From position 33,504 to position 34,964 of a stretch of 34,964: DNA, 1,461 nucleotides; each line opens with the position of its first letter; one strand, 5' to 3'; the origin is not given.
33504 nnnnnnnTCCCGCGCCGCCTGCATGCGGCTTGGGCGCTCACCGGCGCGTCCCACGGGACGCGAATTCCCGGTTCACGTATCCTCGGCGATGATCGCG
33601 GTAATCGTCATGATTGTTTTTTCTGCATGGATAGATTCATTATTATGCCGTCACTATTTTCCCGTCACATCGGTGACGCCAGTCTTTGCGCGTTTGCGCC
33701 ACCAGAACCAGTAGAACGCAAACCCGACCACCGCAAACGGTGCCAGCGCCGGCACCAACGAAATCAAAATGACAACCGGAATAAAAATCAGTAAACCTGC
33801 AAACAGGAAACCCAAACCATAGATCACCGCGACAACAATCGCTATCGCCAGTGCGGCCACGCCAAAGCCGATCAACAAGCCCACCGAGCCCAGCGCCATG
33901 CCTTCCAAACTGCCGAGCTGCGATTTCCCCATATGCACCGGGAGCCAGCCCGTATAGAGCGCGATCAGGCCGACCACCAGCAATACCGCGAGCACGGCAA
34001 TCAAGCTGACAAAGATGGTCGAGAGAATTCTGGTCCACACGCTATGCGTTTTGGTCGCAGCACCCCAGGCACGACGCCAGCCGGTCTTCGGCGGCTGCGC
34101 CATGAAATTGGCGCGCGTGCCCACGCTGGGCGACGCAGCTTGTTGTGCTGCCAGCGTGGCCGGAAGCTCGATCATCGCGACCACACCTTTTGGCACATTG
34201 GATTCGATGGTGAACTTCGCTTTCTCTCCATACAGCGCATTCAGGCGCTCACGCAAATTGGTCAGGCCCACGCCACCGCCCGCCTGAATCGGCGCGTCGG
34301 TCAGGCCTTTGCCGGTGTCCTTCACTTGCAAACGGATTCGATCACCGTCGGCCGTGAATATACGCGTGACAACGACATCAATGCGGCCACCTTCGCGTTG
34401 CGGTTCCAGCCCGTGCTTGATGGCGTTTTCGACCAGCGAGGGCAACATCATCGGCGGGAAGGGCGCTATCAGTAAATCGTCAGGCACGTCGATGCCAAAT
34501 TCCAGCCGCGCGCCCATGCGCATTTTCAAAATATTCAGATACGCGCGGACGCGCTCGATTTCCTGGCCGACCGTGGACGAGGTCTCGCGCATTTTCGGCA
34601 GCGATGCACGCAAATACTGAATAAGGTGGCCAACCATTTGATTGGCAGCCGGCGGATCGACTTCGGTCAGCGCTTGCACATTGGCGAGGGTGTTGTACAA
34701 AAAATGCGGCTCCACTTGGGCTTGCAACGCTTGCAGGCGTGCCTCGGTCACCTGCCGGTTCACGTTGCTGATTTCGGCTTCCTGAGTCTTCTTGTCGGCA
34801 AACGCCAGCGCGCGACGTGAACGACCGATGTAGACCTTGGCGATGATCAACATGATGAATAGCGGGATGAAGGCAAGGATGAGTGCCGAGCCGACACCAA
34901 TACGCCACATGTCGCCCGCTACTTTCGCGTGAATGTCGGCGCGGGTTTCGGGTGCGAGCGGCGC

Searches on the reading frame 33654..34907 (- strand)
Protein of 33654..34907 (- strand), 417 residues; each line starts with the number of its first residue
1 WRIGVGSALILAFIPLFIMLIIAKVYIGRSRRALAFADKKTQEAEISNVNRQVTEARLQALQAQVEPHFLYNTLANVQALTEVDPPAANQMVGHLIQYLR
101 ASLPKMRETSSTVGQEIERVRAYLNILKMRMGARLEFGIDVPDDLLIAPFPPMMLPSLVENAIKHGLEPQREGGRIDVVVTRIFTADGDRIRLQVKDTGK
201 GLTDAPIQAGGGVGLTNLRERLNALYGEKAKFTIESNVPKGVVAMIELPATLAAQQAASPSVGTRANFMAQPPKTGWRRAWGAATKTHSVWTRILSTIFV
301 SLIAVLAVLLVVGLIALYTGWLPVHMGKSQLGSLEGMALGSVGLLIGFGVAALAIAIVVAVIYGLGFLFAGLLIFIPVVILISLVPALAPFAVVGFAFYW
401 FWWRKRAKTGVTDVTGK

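Call 8: search_protein_families(library=ncbifam, proteins=[window:33654-34907:-], max_evalue=0.00001)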
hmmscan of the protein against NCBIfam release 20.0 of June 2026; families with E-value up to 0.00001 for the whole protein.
window:33654-34907:- (417 aa): 0 families

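Call 11: search_protein_families(library=pfam, proteins=[window:33654-34907:-], max_evalue=0.1)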
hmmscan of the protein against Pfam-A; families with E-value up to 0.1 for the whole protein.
window:33654-34907:- (417 aa): 4 families
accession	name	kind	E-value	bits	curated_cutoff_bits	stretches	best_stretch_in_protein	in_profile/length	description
PF06580.19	His_kinase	-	2.6e-22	79.3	25.2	1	56-135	1-81/81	Histidine kinase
PF02518.31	HATPase_c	-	2.4e-10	41.3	26.4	1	155-251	10-110/111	Histidine kinase-, DNA gyrase B-, and HSP90-like ATPase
PF07398.16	MDMPI_C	-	0.019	16.1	29.5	1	246-297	8-54/90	MDMPI C-terminal domain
PF13581.12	HATPase_c_2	-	0.06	13.8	27.4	0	159-205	40-81/127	Histidine kinase-like ATPase domain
